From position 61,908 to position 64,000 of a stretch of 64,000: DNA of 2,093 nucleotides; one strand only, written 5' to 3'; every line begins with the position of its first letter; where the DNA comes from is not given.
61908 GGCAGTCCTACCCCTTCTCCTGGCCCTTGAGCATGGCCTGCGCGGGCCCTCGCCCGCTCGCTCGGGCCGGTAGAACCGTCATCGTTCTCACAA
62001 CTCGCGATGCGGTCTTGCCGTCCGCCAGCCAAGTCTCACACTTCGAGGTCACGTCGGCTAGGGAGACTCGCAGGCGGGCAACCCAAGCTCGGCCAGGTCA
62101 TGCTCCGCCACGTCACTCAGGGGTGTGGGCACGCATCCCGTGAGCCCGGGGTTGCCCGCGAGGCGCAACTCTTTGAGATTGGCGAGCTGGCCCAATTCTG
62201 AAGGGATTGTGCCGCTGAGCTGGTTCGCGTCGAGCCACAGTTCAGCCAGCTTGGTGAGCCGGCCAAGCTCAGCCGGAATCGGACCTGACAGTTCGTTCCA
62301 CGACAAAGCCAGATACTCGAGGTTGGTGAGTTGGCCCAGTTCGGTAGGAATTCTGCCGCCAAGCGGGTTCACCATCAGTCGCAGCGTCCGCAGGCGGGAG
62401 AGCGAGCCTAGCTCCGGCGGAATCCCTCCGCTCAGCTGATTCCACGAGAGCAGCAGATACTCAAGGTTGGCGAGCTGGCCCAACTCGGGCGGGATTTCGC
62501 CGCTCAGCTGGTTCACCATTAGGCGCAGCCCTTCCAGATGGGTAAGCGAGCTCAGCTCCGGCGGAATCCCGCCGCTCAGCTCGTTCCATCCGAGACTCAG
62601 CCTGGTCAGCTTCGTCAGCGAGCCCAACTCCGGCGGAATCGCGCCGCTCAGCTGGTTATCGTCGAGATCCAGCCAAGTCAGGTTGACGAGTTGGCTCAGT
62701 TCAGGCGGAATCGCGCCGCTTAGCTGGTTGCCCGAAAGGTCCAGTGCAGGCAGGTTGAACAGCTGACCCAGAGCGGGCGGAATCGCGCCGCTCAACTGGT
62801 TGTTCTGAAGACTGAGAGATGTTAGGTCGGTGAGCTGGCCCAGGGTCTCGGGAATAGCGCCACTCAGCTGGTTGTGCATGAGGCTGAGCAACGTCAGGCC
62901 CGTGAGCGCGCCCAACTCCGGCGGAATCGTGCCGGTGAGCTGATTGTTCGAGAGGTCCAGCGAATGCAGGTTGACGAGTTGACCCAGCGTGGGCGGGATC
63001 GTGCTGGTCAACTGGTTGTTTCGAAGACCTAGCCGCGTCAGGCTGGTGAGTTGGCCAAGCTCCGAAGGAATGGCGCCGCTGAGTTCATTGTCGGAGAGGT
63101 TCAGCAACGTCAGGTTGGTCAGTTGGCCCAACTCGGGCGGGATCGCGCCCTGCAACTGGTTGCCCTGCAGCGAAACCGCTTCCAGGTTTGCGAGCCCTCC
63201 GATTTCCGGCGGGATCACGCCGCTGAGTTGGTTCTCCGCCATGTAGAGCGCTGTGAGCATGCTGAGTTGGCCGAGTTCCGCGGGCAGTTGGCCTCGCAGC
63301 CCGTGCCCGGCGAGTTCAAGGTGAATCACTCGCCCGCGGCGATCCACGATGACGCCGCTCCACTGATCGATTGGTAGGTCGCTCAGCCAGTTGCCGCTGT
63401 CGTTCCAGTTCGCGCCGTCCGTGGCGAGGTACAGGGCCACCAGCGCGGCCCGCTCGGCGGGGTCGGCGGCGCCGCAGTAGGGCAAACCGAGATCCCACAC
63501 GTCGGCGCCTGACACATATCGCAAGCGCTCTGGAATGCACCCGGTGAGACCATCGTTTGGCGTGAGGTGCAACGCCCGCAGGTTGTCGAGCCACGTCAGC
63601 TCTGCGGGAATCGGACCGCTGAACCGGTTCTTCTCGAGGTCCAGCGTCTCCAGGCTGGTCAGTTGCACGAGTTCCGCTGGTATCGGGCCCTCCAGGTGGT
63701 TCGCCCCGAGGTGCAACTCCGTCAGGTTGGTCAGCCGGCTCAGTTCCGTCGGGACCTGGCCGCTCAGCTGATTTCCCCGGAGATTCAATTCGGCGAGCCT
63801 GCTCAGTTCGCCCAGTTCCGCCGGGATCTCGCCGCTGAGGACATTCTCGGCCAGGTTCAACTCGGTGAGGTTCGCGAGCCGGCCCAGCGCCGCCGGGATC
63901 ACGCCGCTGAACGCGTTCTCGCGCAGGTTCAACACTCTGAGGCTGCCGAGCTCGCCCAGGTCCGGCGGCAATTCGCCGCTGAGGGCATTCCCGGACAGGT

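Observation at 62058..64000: Large bacterial protein made of plant-type leucine-rich repeats in two LRRNT-capped modules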

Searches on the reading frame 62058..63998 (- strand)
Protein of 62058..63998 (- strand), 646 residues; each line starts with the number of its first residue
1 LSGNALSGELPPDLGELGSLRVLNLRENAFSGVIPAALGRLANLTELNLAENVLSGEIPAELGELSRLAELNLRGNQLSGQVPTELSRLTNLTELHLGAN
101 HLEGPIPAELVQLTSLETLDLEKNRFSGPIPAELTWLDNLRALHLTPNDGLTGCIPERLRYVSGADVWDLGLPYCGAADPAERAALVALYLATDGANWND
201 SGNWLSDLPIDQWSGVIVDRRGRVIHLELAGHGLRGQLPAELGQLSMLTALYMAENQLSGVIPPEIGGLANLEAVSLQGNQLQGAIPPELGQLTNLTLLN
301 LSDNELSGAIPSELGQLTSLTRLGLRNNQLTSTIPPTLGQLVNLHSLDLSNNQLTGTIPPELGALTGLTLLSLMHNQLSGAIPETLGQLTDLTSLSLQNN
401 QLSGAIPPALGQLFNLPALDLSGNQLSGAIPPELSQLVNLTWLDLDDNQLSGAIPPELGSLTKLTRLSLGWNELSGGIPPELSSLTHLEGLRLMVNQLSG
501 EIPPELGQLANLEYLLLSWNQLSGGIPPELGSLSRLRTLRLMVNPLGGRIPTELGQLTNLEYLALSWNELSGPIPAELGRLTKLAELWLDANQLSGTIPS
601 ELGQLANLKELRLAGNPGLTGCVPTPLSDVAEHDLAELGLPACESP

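Call 6: search_protein_families(library=pfam, proteins=[window:62058-63998:-], max_evalue=0.01)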
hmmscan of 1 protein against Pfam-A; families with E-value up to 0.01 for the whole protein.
window:62058-63998:- (646 aa): 10 families
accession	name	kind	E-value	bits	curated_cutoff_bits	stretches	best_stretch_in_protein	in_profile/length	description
PF00560.39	LRR_1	-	2.6e-73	226.4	20.6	3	343-365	1-23/23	Leucine Rich Repeat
PF13855.12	LRR_8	-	1.2e-47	159.9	27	13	19-78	2-61/61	Leucine rich repeat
PF12799.13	LRR_4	-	5.5e-47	157.2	27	11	318-355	1-37/44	Leucine Rich repeats (2 copies)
PF23598.1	LRR_14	-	7.9e-47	160.1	40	5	11-147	15-148/353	Leucine-rich repeat region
PF23211.1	LRR_LRWD1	-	9.2e-17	61.8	28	2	16-100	14-96/190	Leucine-rich repeat and WD repeat-containing protein 1, LRR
PF13516.12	LRR_6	-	3.6e-14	52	23.4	0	343-356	4-17/24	Leucine Rich repeat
PF24758.1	LRR_At5g56370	-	1e-09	38.8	27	0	67-125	12-72/227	FBD-associated F-box protein At5g56370, LRR repeats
PF24141.1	LRR_ComC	-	1e-08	35.7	27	1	281-359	203-273/288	EGF-like domain-containing protein ComC LRR domain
PF25013.1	LRR_Zer-1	-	1.3e-06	29.1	27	0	290-353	4-65/137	Zer-1-like, Leucine-rich repeats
PF24048.1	LRR_NXF1-5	-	0.00017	21.6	30.5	0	558-601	80-123/142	NXF1/2/3/5 leucine-rich repeat domain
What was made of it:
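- On Plant LRR receptor-like kinases: There is no kinase Pfam hit (call 6).
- On Sponge-symbiont eukaryotic-like (LRR) proteins: Call 6
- Checked: Pfam gives LRR_1 E=2.6e-73 and LRR_8 E=1.2e-47 (call 6).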

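Call 7: search_protein_families(library=ncbifam, proteins=[window:62058-63998:-], max_evalue=0.01)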
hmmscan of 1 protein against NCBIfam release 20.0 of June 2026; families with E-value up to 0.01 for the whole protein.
window:62058-63998:- (646 aa): 7 families
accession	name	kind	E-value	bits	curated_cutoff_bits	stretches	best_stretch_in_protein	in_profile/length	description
NF041400.1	XopAE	equivalog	1.7e-70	238.3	600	5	238-437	11-207/478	type III secretion system effector XopAE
NF041381.1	XopAC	subfamily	3.3e-56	190.9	450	5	501-620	80-197/451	XopAC/AvrAC family type III secretion system effector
NF047464.1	FibnectbindLIC11051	equivalog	7.4e-47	160.2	1000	4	265-449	483-661/685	LIC_11051 family fibronectin-binding protein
NF033189.1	internalin_A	exception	8.1e-41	140.2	1600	4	386-572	224-396/799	class 1 internalin InlA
NF041351.1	XopL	equivalog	6.2e-31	107.7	500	6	226-341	157-270/497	type III secretion system leucine-rich repeat domain-containing effector XopL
NF033190.2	inl_like_NEAT_1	exception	2.5e-20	72.4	1275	2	311-525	256-453/754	NEAT domain-containing leucine-rich repeat protein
NF033186.1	internalin_K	exception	1.3e-09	37.1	1100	1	265-348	111-193/604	class 1 internalin InlK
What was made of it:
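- On Xanthomonas XopL / XopAE / XopAC effector families (NCBIfam): Scores against cut-offs are 107.7 vs 500, 238.3 vs 600 and 190.9 vs 450 (call 7).
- Closest known: Xanthomonas type III effectors XopL, XopAE and XopAC. Same: They are the best NCBIfam matches (call 7).
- Closest known: Xanthomonas type III effectors XopL, XopAE and XopAC. Different: All scores are below the family cut-offs (call 7).
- NCBIfam's best matches are XopAE (238 bits), XopAC (191 bits) and XopL (108 bits) (call 7). All scores are far below the curated cut-offs of 600, 450 and 500 (call 7), and they come from the repeats alone.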

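Call 14: find_homologous_proteins(query=window:62061-63998:-, max_evalue=1e-10)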
Query window:62061-63998:- (646 aa): 7986 proteins with E <= 1e-10 among 8000 candidates; the best 120 are listed.
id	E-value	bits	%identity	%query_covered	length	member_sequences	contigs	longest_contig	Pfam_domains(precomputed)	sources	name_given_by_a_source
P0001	6.5e-277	938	46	95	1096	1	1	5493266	PF23598.2,PF24758.2,PF24141.2,PF26769.1,PF00560.40,PF03461.21,PF12799.14,PF13855.13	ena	-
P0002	2.7e-260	884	41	96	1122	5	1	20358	PF23598.2,PF24141.2,PF00560.40,PF12799.14,PF23286.1,PF13855.13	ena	-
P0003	1.6e-241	822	42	97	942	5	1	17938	PF23598.2,PF24141.2,PF00560.40,PF12799.14,PF13855.13,PF23211.1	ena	-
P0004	5.3e-234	797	47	70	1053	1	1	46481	PF23598.2,PF24758.2,PF24141.2,PF25019.1,PF00560.40,PF12799.14,PF13855.13,PF23211.1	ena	-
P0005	2.5e-225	768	43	100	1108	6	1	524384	PF23598.2,PF24758.2,PF24141.2,PF26769.1,PF00560.40,PF12799.14,PF25013.1,PF13855.13,PF23211.1,PF19078.7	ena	-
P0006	1.0e-217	743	49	90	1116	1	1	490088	PF23598.2,PF26769.1,PF00560.40,PF24489.2,PF12799.14,PF25013.1,PF13855.13,PF19081.7,PF00041.28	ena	-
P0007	3.6e-217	741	44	99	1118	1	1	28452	PF23598.2,PF24758.2,PF24141.2,PF00560.40,PF12799.14,PF13855.13,PF19078.7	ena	-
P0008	5.2e-214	731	39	100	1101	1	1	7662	PF23598.2,PF24758.2,PF00560.40,PF12799.14,PF13855.13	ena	-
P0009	1.7e-213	729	46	92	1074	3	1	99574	PF23598.2,PF24758.2,PF24141.2,PF00560.40,PF12799.14,PF25013.1,PF13855.13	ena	-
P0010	3.3e-213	728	45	75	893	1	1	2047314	PF23598.2,PF24758.2,PF24141.2,PF26769.1,PF00560.40,PF03461.21,PF12799.14,PF13855.13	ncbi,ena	-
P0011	2.2e-211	722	47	99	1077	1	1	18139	PF23598.2,PF24758.2,PF27726.1,PF26769.1,PF00560.40,PF12799.14,PF18805.8,PF13860.13,PF13620.13,PF13855.13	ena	-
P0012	5.3e-211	721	47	84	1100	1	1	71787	PF23598.2,PF24758.2,PF00560.40,PF12799.14,PF13855.13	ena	-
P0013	2.8e-208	712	41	97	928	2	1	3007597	PF23598.2,PF24758.2,PF26769.1,PF00560.40,PF03461.21,PF12799.14,PF13855.13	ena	-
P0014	3.3e-208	711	47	87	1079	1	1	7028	PF23598.2,PF24758.2,PF14580.13,PF24141.2,PF00560.40,PF12799.14,PF13855.13,PF23211.1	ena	-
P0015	2.3e-207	709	47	96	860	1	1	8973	PF23598.2,PF24758.2,PF25019.1,PF00560.40,PF12799.14,PF18805.8,PF13855.13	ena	-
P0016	3.8e-207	708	43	100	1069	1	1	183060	PF23598.2,PF13516.13,PF24758.2,PF24141.2,PF26769.1,PF25019.1,PF00560.40,PF12799.14,PF13855.13,PF23211.1,PF19078.7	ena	-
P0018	3.6e-206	705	43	98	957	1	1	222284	PF23598.2,PF13516.13,PF24758.2,PF26769.1,PF00560.40,PF12799.14,PF18805.8,PF13855.13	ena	-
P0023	1.4e-200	686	41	95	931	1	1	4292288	PF23598.2,PF24758.2,PF24141.2,PF26769.1,PF00560.40,PF12799.14,PF13855.13,PF23211.1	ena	-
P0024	3.2e-199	682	45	100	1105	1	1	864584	PF23598.2,PF24758.2,PF24141.2,PF26769.1,PF00560.40,PF12799.14,PF13855.13,PF00041.28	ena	-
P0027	4.3e-197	675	45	98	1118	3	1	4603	PF23598.2,PF24758.2,PF24141.2,PF26769.1,PF00560.40,PF12799.14,PF13855.13,PF18016.9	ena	-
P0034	2.2e-190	653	49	90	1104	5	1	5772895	PF23598.2,PF24758.2,PF24141.2,PF00560.40,PF12799.14,PF25013.1,PF13855.13,PF23211.1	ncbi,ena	-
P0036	6.4e-190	651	52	98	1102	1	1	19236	PF23598.2,PF00270.36,PF24758.2,PF26769.1,PF00560.40,PF12799.14,PF00271.38,PF13855.13,PF04851.22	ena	-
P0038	3.2e-189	649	53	72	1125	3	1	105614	PF23598.2,PF13516.13,PF04151.22,PF24758.2,PF26769.1,PF00560.40,PF12799.14,PF00496.28,PF25013.1,PF13855.13,PF23211.1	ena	-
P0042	2.4e-187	643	51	70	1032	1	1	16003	PF24141.2,PF26769.1,PF00560.40,PF12799.14,PF13855.13,PF23211.1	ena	-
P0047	4.8e-184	632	53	45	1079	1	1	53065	PF23598.2,PF25059.2,PF24758.2,PF24141.2,PF25788.3,PF13855.13,PF23211.1,PF26769.1,PF00560.40,PF12799.14,PF27976.1,PF00041.28,PF20209.4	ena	-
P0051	6.3e-182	625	42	97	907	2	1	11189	PF23598.2,PF24758.2,PF24141.2,PF26769.1,PF00560.40,PF03461.21,PF12799.14,PF13855.13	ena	-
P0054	7.0e-179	615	40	97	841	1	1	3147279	PF23598.2,PF24758.2,PF18277.7,PF24141.2,PF25019.1,PF00560.40,PF12799.14,PF13855.13,PF23211.1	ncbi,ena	-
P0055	6.1e-178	611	50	72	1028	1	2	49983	PF23598.2,PF24758.2,PF26769.1,PF00560.40,PF12799.14,PF13855.13,PF00041.28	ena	-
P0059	1.7e-176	607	38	99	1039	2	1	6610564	PF23598.2,PF24758.2,PF24141.2,PF26769.1,PF00560.40,PF12799.14,PF13855.13,PF23211.1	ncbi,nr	ncbi:leucine-rich repeat domain-containing protein [Desulfonema ishimotonii]|nr:hypothetical protein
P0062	3.8e-176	606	39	87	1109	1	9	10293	PF07714.24,PF23598.2,PF00069.32,PF13516.13,PF24758.2,PF00560.40,PF08263.18,PF12799.14,PF13855.13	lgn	-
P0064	9.7e-176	604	40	93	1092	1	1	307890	PF23598.2,PF24758.2,PF26769.1,PF25019.1,PF00560.40,PF12799.14,PF13855.13,PF23211.1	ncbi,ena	-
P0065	1.1e-175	604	40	94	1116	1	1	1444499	PF23598.2,PF24758.2,PF14580.13,PF24141.2,PF25019.1,PF00560.40,PF12799.14,PF13855.13,PF23211.1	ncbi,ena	-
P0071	1.2e-174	601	42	100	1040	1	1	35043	PF23598.2,PF24758.2,PF26769.1,PF00560.40,PF12799.14,PF07705.18,PF13855.13,PF23211.1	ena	-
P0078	1.1e-172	594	-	-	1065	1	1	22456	PF23598.2,PF04151.22,PF24141.2,PF26769.1,PF00560.40,PF12799.14,PF13855.13,PF00082.28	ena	-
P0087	3.4e-171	589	38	96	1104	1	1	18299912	PF07714.24,PF23598.2,PF00069.32,PF24758.2,PF00560.40,PF08263.18,PF12799.14,PF13855.13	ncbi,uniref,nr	ncbi:LRR receptor-like serine/threonine-protein kinase RGI3 [Oryza brachyantha]|uniref:LRR receptor-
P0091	8.6e-171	588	38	87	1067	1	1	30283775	PF07714.24,PF23598.2,PF00069.32,PF24758.2,PF24141.2,PF00560.40,PF08263.18,PF12799.14,PF13855.13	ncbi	ncbi:hypothetical protein ACLOJK_019823 [Asimina triloba]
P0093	2.5e-170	586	40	92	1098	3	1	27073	PF23598.2,PF24758.2,PF26769.1,PF00560.40,PF12799.14,PF13855.13,PF23211.1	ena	-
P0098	7.0e-169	582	47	57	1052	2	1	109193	PF23598.2,PF24758.2,PF25019.1,PF00560.40,PF12799.14,PF13855.13,PF00041.28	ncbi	-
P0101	1.7e-167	577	43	90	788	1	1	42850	PF23598.2,PF26769.1,PF00560.40,PF21619.3,PF12799.14,PF13855.13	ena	-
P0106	2.5e-165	570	51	95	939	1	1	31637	PF23598.2,PF13516.13,PF24758.2,PF24141.2,PF26769.1,PF00560.40,PF12799.14,PF13855.13,PF23211.1,PF00041.28,PF20209.4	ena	-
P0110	4.7e-164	566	44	85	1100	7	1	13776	PF23598.2,PF13516.13,PF24758.2,PF24141.2,PF00560.40,PF12799.14,PF13855.13,PF23211.1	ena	-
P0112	6.0e-164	565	57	70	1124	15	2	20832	PF23598.2,PF13516.13,PF24758.2,PF24141.2,PF26769.1,PF00560.40,PF12799.14,PF13855.13,PF00041.28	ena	-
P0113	1.1e-163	564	37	100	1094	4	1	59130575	PF07714.24,PF23598.2,PF00069.32,PF24758.2,PF24141.2,PF00560.40,PF03109.23,PF08263.18,PF12799.14,PF13855.13,PF23211.1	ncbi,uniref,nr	ncbi:hypothetical protein BRADI_2g47256v3 [Brachypodium distachyon]|uniref:non-specific serine/threo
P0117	3.5e-163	563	37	95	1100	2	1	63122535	PF07714.24,PF23598.2,PF00069.32,PF24758.2,PF00560.40,PF08263.18,PF12799.14,PF25013.1,PF13855.13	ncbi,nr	ncbi:hypothetical protein C2S51_019935 [Perilla frutescens var. frutescens]|nr:hypothetical protein 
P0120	6.2e-163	562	50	86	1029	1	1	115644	PF23598.2,PF00270.36,PF26769.1,PF00560.40,PF12799.14,PF00271.38,PF13855.13,PF23211.1,PF04851.22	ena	-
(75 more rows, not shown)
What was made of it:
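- Plant LRR receptor kinases appear among the database hits at 560-590 bits (call 14).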

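Call 22: search_solved_structures(query=window:62061-63998:-, max_evalue=1e-20)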
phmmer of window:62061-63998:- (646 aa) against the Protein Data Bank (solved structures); distinct sequences matched with E-value up to 1e-20: 100 (the best 60 are shown).
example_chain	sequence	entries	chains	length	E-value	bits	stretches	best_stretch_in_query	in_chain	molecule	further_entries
6s6q_A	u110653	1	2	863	5.9e-178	596.6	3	229-581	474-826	LRR receptor-like serine/threonine-protein kinase GSO1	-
5gr8_A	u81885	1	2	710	9.2e-167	559.6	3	271-609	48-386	Leucine-rich repeat receptor-like protein kinase PEPR1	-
4mn8_A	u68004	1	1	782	8.7e-159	533.2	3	271-586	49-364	LRR receptor-like serine/threonine-protein kinase FLS2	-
9u0g_A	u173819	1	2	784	1.8e-141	476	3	224-586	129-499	Serine/threonine-protein kinase BRI1-like 2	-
8weh_A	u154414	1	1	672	2.3e-115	389.8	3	233-488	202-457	MALE DISCOVERER 1-INTERACTING RECEPTOR-LIKE KINASE 2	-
8yaa_A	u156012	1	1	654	1e-113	384.3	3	318-624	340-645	MDIS1-interacting receptor like kinase 2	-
8web_A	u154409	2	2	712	3.6e-113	382.5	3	319-624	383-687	MDIS1-interacting receptor like kinase 2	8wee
8wec_A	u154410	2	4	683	1.9e-112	380.1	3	248-528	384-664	MDIS1-interacting receptor like kinase 2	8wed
8wef_A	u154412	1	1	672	7.9e-112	378.1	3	233-464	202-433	MALE DISCOVERER 1-INTERACTING RECEPTOR-LIKE KINASE 2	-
8wei_A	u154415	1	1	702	9.8e-112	377.8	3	232-464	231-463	MALE DISCOVERER 1-INTERACTING RECEPTOR-LIKE KINASE 2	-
8weg_A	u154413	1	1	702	1.9e-111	376.8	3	233-463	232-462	MALE DISCOVERER 1-INTERACTING RECEPTOR-LIKE KINASE 2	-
5hyx_B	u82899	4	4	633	3.7e-108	366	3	232-550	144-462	Probable LRR receptor-like serine/threonine-protein kinase At4g26540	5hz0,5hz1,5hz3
4mna_A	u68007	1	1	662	7e-107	361.7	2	209-579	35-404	LRR receptor-like serine/threonine-protein kinase FLS2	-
7odk_AAA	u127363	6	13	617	2.7e-103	349.9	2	224-504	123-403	Receptor-like protein kinase HSL1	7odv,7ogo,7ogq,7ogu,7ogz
5xkn_A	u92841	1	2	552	5.4e-94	319.2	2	236-433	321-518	LRR receptor-like serine/threonine-protein kinase ERL2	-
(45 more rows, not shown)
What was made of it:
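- Plant proteins with this fold are receptors (call 22).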

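Call 32: list_cluster_members(proteins=[P0001, P0005, P0006, P0010, P0034, P0054, P0064, P0065, P0098, P0002])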
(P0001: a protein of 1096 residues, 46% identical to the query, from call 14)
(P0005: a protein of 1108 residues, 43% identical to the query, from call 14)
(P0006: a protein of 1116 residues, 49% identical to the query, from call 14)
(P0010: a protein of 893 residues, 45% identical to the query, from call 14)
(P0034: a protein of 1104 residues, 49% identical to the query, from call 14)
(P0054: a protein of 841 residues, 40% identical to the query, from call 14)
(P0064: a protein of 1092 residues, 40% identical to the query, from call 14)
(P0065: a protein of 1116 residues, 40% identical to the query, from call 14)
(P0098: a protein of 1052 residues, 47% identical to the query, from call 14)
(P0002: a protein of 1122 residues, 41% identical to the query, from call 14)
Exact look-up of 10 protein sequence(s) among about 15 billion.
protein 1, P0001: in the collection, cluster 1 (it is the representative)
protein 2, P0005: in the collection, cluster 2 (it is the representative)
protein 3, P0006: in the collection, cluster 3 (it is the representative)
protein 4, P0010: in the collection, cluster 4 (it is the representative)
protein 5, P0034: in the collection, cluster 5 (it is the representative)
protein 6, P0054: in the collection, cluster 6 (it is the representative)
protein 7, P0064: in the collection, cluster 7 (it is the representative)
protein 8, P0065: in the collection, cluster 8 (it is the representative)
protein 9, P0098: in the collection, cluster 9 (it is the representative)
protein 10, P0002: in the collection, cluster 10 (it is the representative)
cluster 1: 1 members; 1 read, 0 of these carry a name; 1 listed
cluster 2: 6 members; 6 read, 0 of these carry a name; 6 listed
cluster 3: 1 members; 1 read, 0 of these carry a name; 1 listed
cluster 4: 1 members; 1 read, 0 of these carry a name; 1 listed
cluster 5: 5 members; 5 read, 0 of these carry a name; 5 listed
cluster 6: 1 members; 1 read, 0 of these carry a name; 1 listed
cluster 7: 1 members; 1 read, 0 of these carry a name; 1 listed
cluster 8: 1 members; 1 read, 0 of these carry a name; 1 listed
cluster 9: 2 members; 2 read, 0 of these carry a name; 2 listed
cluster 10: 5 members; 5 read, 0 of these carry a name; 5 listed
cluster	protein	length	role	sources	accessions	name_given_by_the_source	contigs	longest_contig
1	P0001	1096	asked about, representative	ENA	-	-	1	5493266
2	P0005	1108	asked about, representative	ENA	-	-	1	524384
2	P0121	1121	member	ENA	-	-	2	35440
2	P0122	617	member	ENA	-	-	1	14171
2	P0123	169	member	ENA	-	-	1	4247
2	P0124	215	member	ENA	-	-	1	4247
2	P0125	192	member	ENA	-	-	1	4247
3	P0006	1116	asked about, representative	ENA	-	-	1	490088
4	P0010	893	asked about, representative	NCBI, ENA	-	-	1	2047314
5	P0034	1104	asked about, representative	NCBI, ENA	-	-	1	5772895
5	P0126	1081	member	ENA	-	-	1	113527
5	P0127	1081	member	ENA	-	-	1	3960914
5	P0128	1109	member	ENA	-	-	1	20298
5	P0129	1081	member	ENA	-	-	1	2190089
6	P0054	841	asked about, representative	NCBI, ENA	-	-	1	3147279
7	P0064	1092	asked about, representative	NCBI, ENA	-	-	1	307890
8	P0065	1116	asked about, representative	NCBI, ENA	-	-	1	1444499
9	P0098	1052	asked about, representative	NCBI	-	-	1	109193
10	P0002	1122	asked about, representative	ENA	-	-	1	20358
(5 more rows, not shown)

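Call 33: find_encoding_contigs(protein=P0001, flank=6000, max_places=2)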
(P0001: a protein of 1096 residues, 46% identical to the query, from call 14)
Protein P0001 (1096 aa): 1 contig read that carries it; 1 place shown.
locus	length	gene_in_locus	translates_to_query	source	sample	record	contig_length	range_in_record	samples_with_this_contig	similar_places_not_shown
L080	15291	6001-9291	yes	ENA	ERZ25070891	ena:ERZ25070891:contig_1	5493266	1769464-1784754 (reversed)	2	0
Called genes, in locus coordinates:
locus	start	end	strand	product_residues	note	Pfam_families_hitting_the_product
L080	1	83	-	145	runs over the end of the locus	-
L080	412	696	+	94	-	PF13384:HTH_23 (weak)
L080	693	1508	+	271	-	PF13592:HTH_33, PF13358:DDE_3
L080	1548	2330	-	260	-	PF18928:DUF5677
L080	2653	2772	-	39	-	-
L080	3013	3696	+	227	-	PF00881:Nitroreductase, PF14512:TM1586_NiRdase (faint)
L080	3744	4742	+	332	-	PF01933:CofD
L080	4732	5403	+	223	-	PF01983:CofC, PF12804:NTP_transf_3, PF09837:DUF2064 (weak)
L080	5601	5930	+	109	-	-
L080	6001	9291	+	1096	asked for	PF12799:LRR_4 (weak), PF23598:LRR_14, PF12799:LRR_4 (weak), PF13855:LRR_8 (weak), PF23598:LRR_14, PF13855:LRR_8 (weak), PF12799:LRR_4 (weak), PF23598:LRR_14, +5 more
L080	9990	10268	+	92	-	PF01527:HTH_Tnp_1, PF13384:HTH_23 (weak), PF13551:HTH_29 (weak), PF13518:HTH_28 (weak)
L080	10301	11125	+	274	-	PF24764:rva_4 (faint), PF13276:HTH_21, PF00665:rve, PF13683:rve_3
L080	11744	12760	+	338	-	PF02653:BPD_transp_2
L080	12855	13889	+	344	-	PF02653:BPD_transp_2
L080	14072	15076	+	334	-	PF00532:Peripla_BP_1 (weak), PF13407:Peripla_BP_4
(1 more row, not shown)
